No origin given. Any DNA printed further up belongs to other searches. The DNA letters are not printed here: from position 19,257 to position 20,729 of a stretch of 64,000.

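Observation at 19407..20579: MEMO1-family protein with a signal peptide and no AMMECR1/radical-SAM partners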

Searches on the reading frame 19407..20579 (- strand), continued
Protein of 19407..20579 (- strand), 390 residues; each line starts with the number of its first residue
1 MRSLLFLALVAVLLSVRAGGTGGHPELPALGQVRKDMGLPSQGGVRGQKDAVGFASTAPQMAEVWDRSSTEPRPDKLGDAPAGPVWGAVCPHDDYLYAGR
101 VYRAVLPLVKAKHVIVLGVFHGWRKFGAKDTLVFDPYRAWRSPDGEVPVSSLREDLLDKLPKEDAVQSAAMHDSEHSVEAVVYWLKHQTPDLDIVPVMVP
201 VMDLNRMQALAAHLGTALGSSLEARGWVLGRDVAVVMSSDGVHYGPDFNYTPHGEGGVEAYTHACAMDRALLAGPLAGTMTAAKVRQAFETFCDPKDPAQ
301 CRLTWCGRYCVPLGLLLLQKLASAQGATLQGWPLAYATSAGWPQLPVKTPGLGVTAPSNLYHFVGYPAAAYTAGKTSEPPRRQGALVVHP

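Call 14: search_protein_representatives(protein=window:19407-20579:-)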
Query: 390 residues. Proteins with E-value up to 0.001 (for the whole library): 906; up to 1e-10: 215; up to 1e-30: 89. The best 150 are listed.
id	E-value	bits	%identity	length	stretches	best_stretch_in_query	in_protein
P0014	4.8e-150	516.5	64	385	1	20-377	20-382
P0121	1.9e-116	405.8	56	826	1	27-371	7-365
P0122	1.3e-103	363.6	45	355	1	29-373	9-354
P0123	4.6e-103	361.8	48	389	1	30-375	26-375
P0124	1.6e-88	313.9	46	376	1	37-371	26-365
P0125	2.0e-83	297.1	48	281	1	96-374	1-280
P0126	1.6e-81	290.8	46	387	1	10-373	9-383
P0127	2.4e-80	286.9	47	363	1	32-373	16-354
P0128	3.7e-75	269.9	40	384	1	9-373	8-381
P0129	6.3e-75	269.1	51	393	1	36-371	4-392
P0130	6.4e-70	252.6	50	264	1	33-259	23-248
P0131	2.5e-65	237.5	55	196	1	182-379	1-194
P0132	1.5e-63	231.6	38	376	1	38-371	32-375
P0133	2.5e-63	230.9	40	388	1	4-376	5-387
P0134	6.0e-63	229.6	43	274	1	61-326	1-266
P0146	9.2e-57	209.3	39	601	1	36-371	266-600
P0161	3.2e-49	184.4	38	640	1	40-371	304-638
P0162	3.6e-49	184.3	36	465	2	70-371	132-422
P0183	4.4e-40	154.4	34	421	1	43-368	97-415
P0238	3.7e-23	98.6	35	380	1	45-219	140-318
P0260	1.8e-19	86.5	40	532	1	159-285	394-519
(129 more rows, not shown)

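Call 15: search_solved_structures(query=A1, max_evalue=1, show_alignments=2)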
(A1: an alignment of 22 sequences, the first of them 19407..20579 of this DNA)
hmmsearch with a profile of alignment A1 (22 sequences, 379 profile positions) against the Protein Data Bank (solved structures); distinct sequences matched with E-value up to 1: 7.
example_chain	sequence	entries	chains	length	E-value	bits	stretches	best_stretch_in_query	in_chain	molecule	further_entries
3bcz_A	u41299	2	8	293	2.5e-05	26.2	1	84-271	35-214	Protein MEMO1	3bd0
7kq8_A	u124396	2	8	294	2.6e-05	26.2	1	84-271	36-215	Protein MEMO1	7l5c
7m8h_A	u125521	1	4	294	0.00011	24.1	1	84-270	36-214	Protein MEMO1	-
1e9i_A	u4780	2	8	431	0.16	13.7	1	218-259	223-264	ENOLASE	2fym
3h8a_A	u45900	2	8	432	0.16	13.7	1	218-259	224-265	Enolase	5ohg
6d3q_A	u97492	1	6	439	0.17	13.6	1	218-259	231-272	Enolase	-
6bfy_A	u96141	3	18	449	0.17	13.6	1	218-259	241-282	Enolase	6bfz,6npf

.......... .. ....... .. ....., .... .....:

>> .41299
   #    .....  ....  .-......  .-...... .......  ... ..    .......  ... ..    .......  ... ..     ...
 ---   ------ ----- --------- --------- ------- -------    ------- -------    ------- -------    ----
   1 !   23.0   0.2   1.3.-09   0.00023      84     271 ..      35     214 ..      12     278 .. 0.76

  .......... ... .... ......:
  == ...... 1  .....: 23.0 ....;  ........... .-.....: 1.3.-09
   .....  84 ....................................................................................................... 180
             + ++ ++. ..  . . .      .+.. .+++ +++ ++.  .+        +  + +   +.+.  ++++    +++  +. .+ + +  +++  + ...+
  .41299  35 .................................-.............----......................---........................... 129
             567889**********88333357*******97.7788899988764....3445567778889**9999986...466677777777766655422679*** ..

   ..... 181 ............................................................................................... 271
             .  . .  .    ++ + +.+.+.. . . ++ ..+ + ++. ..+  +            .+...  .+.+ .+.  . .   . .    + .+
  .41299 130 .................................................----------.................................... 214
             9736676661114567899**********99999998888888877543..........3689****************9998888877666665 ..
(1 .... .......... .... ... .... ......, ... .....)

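Call 21: find_related_loci(query=A1, collection=genome_contigs, flank=10000)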
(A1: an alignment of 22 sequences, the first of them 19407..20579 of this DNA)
Query A1 (390 aa) in genome_contigs; peptide patterns used: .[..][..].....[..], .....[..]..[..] (x = any residue, [..] = any of these).
151 stretches matched a pattern; 144 encode a relative of the query (tblastn E <= 1e-3); the best 80 are kept; 80 distinct loci.
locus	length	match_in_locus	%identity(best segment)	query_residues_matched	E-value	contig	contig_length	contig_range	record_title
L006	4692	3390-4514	85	1-375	0e+0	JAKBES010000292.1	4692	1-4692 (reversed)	MAG: Acidobacteria bacterium isolate BP8.bin17 NODE_37852_length_4692_cov_2.008324, whole genome shotgun sequence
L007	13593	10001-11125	87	1-375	0e+0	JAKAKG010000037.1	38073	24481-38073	MAG: Acidobacteria bacterium isolate WY4.bin4 NODE_1255_length_38073_cov_5.540031, whole genome shotgun sequence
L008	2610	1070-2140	67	15-372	1e-178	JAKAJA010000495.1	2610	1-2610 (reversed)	MAG: Acidobacteria bacterium isolate WY3.bin59 NODE_98983_length_2610_cov_1.614176, whole genome shotgun sequence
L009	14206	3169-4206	71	28-373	1e-160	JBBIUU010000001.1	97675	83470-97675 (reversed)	MAG: Acidobacteriota bacterium isolate FAS170219_bin_60 NODE_22_length_97675_cov_15.352807, whole genome shotgun sequenc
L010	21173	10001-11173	61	1-386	3e-151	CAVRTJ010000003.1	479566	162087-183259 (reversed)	MAG: uncultured Acidobacteriota bacterium isolate MFD02923.bin.1.102 genome assembly, contig: contig_13815, whole genome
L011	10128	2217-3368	61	1-377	3e-151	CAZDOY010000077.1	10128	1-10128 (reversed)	MAG TPA_asm: uncultured Thermoanaerobaculia bacterium isolate binchicken_co151_514 genome assembly, contig: NODE_10323_l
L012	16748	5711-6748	65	28-372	6e-149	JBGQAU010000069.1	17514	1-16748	MAG: Acidobacteriota bacterium isolate OBJ2_061818_130_23 k141_119650_length_17514_cov_11.0000, whole genome shotgun seq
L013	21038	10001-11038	62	28-372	6e-147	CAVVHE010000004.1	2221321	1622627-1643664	MAG: Terriglobia bacterium isolate MFD02979.bin.1.14 genome assembly, contig: contig_19889, whole genome shotgun sequenc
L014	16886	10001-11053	60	25-374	3e-144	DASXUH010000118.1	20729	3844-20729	MAG TPA_asm: Geothrix sp. isolate SMAG_U4713 k141_248107, whole genome shotgun sequence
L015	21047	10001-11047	62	28-375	5e-144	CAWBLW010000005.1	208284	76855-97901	MAG: uncultured Acidobacteriota bacterium isolate MFD02416.bin.1.208 genome assembly, contig: contig_14742, whole genome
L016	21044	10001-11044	62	28-374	5e-144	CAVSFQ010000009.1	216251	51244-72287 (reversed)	MAG: uncultured Acidobacteriota bacterium isolate MFD01872.bin.2.171 genome assembly, contig: contig_131334, whole genom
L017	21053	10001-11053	60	25-374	7e-144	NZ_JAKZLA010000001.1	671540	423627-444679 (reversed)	Geothrix terrae strain SG184 Scaffold1, whole genome shotgun sequence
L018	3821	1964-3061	59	30-389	2e-147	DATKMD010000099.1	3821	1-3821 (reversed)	MAG TPA_asm: Thermoanaerobaculaceae bacterium isolate SMAG_U14702 k141_105142, whole genome shotgun sequence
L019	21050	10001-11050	60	26-374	4e-143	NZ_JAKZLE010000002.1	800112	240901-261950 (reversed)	Geothrix alkalitolerans strain SG263 Scaffold2, whole genome shotgun sequence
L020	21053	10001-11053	59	25-374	4e-143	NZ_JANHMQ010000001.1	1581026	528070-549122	Geothrix fuzhouensis strain SG12 Scaffold1, whole genome shotgun sequence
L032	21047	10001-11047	60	28-375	2e-139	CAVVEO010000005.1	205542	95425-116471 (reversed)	MAG: uncultured Acidobacteriota bacterium isolate MFD01872.bin.2.203 genome assembly, contig: contig_117730, whole genom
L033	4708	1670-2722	59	25-374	4e-141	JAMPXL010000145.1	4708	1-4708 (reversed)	MAG: Geothrix sp. isolate R2F_R2FSRR_metabat.30 R2F_C11681, whole genome shotgun sequence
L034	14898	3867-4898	61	30-372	5e-139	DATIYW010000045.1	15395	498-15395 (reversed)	MAG TPA_asm: Thermoanaerobaculaceae bacterium isolate SMAG_U15285 k141_3254602, whole genome shotgun sequence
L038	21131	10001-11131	58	1-374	4e-138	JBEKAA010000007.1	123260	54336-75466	MAG: Thermoanaerobaculaceae bacterium isolate SPRUCE 101 SPRUCE_101_7, whole genome shotgun sequence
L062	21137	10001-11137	56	9-383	6e-131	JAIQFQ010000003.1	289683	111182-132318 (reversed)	MAG: Terriglobia bacterium isolate SRVP_14 SR-VP_26_10_2019_C_40cm_scaffold_96, whole genome shotgun sequence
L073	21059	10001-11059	59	28-381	2e-128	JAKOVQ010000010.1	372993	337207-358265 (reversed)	MAG: Acidobacteriota bacterium isolate JPNG_maxbin.061 k201_138563, whole genome shotgun sequence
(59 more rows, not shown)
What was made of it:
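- On AmmeMemoRadiSam three-gene system: The single genome-collection scan was spent on finding homologous loci (call 21).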

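Call 25: find_homologous_proteins(query=A2, max_evalue=1e-10)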
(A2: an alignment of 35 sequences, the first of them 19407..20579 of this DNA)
Query A2 (35 sequences) (390 aa, profile of the alignment): 945 proteins with E <= 1e-10 among 8000 candidates; the best 120 are listed.
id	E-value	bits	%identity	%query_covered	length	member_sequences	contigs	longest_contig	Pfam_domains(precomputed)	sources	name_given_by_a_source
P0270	9.0e-146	503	36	85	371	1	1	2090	PF01875.23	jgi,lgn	-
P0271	1.1e-142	493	43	87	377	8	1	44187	PF01875.23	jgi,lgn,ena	-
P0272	1.9e-141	489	39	85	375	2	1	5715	PF01875.23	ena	-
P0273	4.7e-140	484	37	85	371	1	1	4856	PF01875.23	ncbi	-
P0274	5.2e-138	478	40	84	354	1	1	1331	PF01875.23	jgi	jgi:AmmeMemoRadiSam system protein B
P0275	1.1e-136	473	40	88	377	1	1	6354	PF01875.23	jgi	jgi:AmmeMemoRadiSam system protein B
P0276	1.2e-136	473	37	85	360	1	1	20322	PF01875.23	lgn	-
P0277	2.1e-135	469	43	86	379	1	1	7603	PF01875.23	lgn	-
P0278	7.1e-135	467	35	84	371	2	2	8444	PF01875.23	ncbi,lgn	-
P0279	6.2e-134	464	36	85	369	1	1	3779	PF01875.23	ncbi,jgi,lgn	-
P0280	1.4e-133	463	41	96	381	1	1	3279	PF01875.23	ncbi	ncbi:MAG: AmmeMemoRadiSam system protein B [bacterium]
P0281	2.1e-133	462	40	88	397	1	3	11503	PF01875.23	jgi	jgi:AmmeMemoRadiSam system protein B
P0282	3.2e-133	462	32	86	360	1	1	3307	PF01875.23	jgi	jgi:MEMO1 family protein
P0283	4.3e-133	461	36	84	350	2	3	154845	PF01875.23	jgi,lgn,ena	-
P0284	4.4e-133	461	42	88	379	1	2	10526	PF01875.23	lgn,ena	-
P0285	5.5e-133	461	36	85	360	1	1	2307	PF01875.23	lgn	-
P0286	7.3e-133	461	46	88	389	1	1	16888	PF01875.23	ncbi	-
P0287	1.0e-132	460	39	84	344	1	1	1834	PF01875.23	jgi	jgi:AmmeMemoRadiSam system protein B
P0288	1.3e-132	460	35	84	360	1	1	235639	PF01875.23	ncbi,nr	ncbi:MAG: AmmeMemoRadiSam system protein B [Bacteroidia bacterium]|nr:AmmeMemoRadiSam system protein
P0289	1.4e-132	460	33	86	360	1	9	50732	PF01875.23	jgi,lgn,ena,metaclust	metaclust:\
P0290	1.8e-132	459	46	93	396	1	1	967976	PF01875.23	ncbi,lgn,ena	-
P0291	2.0e-132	459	40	95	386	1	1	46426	PF01875.23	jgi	jgi:AmmeMemoRadiSam system protein B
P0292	4.6e-132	458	34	86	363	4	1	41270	PF01875.23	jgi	-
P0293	4.9e-132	458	44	86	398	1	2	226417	PF01875.23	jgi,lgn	-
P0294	9.6e-132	457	42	92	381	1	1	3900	PF01875.23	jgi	jgi:AmmeMemoRadiSam system protein B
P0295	1.1e-131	457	35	85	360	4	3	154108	PF01875.23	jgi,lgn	jgi:AmmeMemoRadiSam system protein B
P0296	1.4e-131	456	35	85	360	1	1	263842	PF01875.23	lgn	-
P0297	2.1e-131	456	33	86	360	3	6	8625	PF01875.23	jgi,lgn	jgi:AmmeMemoRadiSam system protein B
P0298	2.4e-131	456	36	84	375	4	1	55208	PF01875.23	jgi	jgi:AmmeMemoRadiSam system protein B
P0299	4.0e-131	455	35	86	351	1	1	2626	PF01875.23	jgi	jgi:MEMO1 family protein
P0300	4.1e-131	455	36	86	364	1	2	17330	PF01875.23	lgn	-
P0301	5.7e-131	454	34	86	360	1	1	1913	PF01875.23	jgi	jgi:AmmeMemoRadiSam system protein B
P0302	6.0e-131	454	41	86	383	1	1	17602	PF01875.23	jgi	jgi:AmmeMemoRadiSam system protein B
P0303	7.1e-131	454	36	84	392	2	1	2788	PF01875.23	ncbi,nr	ncbi:MAG: AmmeMemoRadiSam system protein B [Bacteroidetes bacterium]|nr:MAG: AmmeMemoRadiSam system 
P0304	9.3e-131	454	41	86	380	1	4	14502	PF01875.23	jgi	jgi:AmmeMemoRadiSam system protein B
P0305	1.5e-130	453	41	88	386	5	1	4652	PF01875.23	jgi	jgi:MEMO1 family protein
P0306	2.4e-130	452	37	85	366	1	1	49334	PF01875.23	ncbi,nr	ncbi:MAG: AmmeMemoRadiSam system protein B [Bacteroidetes bacterium]|nr:AmmeMemoRadiSam system prote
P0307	2.9e-130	452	43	88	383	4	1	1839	PF01875.23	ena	-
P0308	4.0e-130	452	33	85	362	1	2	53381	PF01875.23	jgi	jgi:AmmeMemoRadiSam system protein B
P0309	4.0e-130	452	39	89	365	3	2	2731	PF01875.23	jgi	-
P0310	4.5e-130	452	41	94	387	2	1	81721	PF01875.23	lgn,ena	-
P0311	6.0e-130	451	33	95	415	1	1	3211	PF01875.23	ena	-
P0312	6.3e-130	451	46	88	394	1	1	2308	PF01875.23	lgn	-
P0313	8.8e-130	451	38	84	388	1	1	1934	PF01875.23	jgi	jgi:MEMO1 family protein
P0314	1.1e-129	450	40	94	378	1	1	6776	PF01875.23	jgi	jgi:AmmeMemoRadiSam system protein B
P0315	1.1e-129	450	41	95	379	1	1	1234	PF01875.23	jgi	jgi:AmmeMemoRadiSam system protein B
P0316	1.4e-129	450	34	95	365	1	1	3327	PF01875.23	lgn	-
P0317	1.4e-129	450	37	85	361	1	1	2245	PF01875.23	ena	-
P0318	2.2e-129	449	40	95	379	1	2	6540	PF01875.23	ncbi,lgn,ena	-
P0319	2.6e-129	449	35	84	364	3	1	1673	PF01875.23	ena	-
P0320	2.6e-129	449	42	86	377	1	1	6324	PF01875.23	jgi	-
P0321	4.6e-129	448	33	87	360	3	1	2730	PF01875.23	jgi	-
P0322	5.1e-129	448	34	86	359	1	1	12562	PF01875.23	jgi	jgi:MEMO1 family protein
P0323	5.6e-129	448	32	94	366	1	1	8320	PF01875.23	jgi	-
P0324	1.8e-128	446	42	86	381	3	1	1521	PF01875.23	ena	-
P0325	1.9e-128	446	35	84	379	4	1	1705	PF01875.23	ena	-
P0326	3.6e-128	445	36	88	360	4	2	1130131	PF01875.23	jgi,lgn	-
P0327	4.3e-128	445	38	84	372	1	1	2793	PF01875.23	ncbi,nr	ncbi:MAG: AmmeMemoRadiSam system protein B [Candidatus Krumholzibacteria bacterium]|nr:AmmeMemoRadiS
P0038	5.6e-128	445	61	89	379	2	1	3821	PF01875.23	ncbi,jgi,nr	ncbi:MAG TPA: AmmeMemoRadiSam system protein B [Thermoanaerobaculaceae bacterium]|nr:AmmeMemoRadiSam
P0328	6.5e-128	444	32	85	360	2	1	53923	PF01875.23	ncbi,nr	ncbi:MAG: AmmeMemoRadiSam system protein B [Bacteroidetes bacterium]|nr:AmmeMemoRadiSam system prote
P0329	7.3e-128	444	38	84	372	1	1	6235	PF01875.23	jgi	jgi:AmmeMemoRadiSam system protein B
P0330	9.7e-128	444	34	88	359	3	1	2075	PF01875.23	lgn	-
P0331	1.0e-127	444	39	85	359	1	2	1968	PF01875.23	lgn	-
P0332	1.1e-127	444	32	85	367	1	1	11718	PF01875.23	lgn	-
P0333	1.3e-127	443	36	83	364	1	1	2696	PF01875.23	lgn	-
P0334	1.5e-127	443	44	93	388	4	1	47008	PF01875.23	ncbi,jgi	-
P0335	2.0e-127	443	34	87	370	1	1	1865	PF01875.23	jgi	jgi:AmmeMemoRadiSam system protein B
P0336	2.1e-127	443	35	86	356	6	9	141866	PF01875.23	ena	-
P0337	3.4e-127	442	42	86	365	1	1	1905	PF01875.23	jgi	-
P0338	3.7e-127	442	34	84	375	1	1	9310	PF01875.23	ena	-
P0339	3.9e-127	442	36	84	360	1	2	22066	PF01875.23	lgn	-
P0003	5.8e-127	441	74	96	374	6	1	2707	PF01875.23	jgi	-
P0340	7.6e-127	441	35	85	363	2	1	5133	PF01875.23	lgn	-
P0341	8.8e-127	441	42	86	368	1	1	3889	PF01875.23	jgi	-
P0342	9.8e-127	441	40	95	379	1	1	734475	PF01875.23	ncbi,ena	-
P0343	1.6e-126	440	46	88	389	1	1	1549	PF01875.23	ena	-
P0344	2.0e-126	440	36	84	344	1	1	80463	PF01875.23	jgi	jgi:AmmeMemoRadiSam system protein B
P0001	2.2e-126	439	100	100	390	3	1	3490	PF01875.23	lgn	-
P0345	2.3e-126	439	36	83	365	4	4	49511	PF01875.23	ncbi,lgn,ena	-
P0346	2.4e-126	439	34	88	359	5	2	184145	PF01875.23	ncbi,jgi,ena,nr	ncbi:MAG: AmmeMemoRadiSam system protein B [Bacteroidales bacterium]|nr:AmmeMemoRadiSam system prote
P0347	2.8e-126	439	39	84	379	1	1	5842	PF01875.23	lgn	-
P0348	3.2e-126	439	37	84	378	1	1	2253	PF01875.23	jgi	-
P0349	4.1e-126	439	34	88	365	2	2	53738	PF01875.23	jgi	-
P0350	4.4e-126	438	35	84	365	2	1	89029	PF01875.23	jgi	jgi:AmmeMemoRadiSam system protein B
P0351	4.5e-126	438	40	84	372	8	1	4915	PF01875.23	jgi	jgi:AmmeMemoRadiSam system protein B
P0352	5.8e-126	438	43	95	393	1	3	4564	PF01875.23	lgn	-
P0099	1.0e-125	437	61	89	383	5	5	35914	PF01875.23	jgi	jgi:MEMO1 family protein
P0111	1.1e-125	437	61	89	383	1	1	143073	PF01875.23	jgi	-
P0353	1.2e-125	437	34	84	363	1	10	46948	PF01875.23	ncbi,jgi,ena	jgi:AmmeMemoRadiSam system protein B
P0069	1.3e-125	437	60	88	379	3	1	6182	PF01875.23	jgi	jgi:AmmeMemoRadiSam system protein B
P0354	1.3e-125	437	36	84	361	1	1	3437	PF01875.23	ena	-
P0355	1.7e-125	436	38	84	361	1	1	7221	PF01875.23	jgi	-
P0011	1.8e-125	436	70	89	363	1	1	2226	PF01875.23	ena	-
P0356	2.3e-125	436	35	85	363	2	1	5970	PF01875.23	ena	-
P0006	2.9e-125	436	76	88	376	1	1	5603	PF01875.23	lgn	-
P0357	3.7e-125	435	37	83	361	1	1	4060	PF01875.23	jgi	jgi:AmmeMemoRadiSam system protein B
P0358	4.3e-125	435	34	88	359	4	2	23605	PF01875.23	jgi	jgi:AmmeMemoRadiSam system protein B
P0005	5.3e-125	435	80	87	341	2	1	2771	PF01875.23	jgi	jgi:AmmeMemoRadiSam system protein B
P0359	5.4e-125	435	40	84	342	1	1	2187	PF01875.23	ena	-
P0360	6.3e-125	435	37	84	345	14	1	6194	PF01875.23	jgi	jgi:AmmeMemoRadiSam system protein B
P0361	6.8e-125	434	35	83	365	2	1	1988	PF01875.23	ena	-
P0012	6.9e-125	434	67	92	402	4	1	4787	PF01875.23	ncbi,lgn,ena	-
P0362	7.1e-125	434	35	84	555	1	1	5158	PF06439.19,PF01875.23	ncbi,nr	ncbi:MAG: AmmeMemoRadiSam system protein B [Bacteroidales bacterium]|nr:AmmeMemoRadiSam system prote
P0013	8.9e-125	434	68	89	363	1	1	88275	PF01875.23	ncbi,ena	-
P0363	9.7e-125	434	35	84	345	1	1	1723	PF01875.23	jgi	jgi:MEMO1 family protein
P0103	1.0e-124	434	60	89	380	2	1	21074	PF01875.23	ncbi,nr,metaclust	ncbi:MAG: AmmeMemoRadiSam system protein B [Acidobacteria bacterium RBG_13_68_16]|nr:MAG: AmmeMemoRa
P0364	1.0e-124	434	33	95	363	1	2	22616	PF01875.23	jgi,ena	-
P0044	1.1e-124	434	61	89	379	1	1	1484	PF01875.23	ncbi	-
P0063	1.4e-124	433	59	94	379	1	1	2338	PF01875.23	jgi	jgi:AmmeMemoRadiSam system protein B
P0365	1.5e-124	433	58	96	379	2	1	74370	PF01875.23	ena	-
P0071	1.6e-124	433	59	94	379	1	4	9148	PF01875.23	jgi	jgi:AmmeMemoRadiSam system protein B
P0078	1.7e-124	433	61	89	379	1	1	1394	PF01875.23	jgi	jgi:AmmeMemoRadiSam system protein B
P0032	3.1e-124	432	58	96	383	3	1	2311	PF01875.23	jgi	jgi:AmmeMemoRadiSam system protein B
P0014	5.8e-124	431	61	97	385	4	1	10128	PF01875.23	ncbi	-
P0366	5.9e-124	431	39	84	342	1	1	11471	PF01875.23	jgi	jgi:AmmeMemoRadiSam system protein B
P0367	6.2e-124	431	37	84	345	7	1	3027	PF01875.23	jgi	-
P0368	8.2e-124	431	38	83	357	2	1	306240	PF01875.23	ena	-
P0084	8.3e-124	431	61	89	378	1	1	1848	PF01875.23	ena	-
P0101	1.2e-123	430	60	89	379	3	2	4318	PF01875.23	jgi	jgi:AmmeMemoRadiSam system protein B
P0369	1.4e-123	430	58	96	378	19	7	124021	PF01875.23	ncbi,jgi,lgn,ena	ncbi:MAG: AmmeMemoRadiSam system protein B [Thermoanaerobaculaceae bacterium]|jgi:AmmeMemoRadiSam sy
